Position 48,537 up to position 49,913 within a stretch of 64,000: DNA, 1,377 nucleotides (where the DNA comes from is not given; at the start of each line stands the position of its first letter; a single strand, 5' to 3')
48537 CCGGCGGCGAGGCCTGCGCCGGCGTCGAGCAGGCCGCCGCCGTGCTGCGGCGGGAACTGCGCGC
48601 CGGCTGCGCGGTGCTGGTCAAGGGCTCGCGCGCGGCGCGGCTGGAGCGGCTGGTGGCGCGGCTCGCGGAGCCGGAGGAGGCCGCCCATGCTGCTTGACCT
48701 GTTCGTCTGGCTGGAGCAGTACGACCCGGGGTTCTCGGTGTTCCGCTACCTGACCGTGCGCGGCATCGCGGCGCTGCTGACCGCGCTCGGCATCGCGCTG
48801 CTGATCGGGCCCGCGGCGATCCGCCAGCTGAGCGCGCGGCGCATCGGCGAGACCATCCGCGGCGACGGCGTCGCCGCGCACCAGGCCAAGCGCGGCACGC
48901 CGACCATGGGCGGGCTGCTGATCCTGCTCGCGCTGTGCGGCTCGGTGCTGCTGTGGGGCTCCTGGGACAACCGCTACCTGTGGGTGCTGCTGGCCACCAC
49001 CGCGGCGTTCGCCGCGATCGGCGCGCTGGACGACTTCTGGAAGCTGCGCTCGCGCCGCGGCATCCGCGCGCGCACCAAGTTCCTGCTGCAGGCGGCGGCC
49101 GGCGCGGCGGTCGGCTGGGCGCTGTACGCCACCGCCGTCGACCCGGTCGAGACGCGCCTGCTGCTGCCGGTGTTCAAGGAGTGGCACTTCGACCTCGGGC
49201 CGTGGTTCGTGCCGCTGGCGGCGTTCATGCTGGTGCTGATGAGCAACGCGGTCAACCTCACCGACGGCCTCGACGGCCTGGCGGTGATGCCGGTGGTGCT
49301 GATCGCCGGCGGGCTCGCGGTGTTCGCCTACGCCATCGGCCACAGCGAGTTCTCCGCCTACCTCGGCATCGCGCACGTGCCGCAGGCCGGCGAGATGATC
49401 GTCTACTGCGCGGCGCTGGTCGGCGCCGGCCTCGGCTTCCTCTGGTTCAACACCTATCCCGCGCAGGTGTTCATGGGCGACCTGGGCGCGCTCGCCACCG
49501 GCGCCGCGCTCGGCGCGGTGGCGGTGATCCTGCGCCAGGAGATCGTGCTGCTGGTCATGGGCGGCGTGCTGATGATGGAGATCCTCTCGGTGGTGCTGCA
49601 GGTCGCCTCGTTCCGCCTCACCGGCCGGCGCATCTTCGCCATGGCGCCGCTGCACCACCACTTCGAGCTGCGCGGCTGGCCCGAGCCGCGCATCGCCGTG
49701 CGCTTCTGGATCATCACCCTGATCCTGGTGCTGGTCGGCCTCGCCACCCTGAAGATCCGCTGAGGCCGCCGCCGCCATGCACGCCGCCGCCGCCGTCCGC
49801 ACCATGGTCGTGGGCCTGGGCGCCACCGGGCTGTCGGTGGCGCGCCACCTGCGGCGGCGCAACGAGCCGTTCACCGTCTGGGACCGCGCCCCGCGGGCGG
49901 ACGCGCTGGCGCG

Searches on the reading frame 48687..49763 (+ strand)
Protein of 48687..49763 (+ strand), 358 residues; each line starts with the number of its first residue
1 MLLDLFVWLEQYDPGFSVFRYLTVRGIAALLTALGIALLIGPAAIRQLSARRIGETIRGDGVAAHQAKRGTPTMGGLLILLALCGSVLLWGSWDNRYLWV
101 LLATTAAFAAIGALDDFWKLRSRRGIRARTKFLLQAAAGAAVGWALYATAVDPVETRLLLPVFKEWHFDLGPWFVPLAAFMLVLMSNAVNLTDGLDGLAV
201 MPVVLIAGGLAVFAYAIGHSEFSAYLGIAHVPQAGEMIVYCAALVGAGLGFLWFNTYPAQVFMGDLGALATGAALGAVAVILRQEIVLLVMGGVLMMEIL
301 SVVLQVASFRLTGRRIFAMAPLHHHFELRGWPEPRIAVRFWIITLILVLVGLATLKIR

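Call 55: search_protein_families(library=pfam, proteins=[window:48687-49763:+], max_evalue=0.00001)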
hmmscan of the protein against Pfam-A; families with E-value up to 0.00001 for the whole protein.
window:48687-49763:+ (358 aa): 2 families
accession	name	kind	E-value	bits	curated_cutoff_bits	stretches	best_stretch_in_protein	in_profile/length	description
PF00953.26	Glycos_transf_4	-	2.3e-32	112.6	27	1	99-282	2-159/160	Glycosyl transferase family 4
PF10555.14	MraY_sig1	-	9.6e-06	25.3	20.1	1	68-80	1-13/13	Phospho-N-acetylmuramoyl-pentapeptide-transferase signature 1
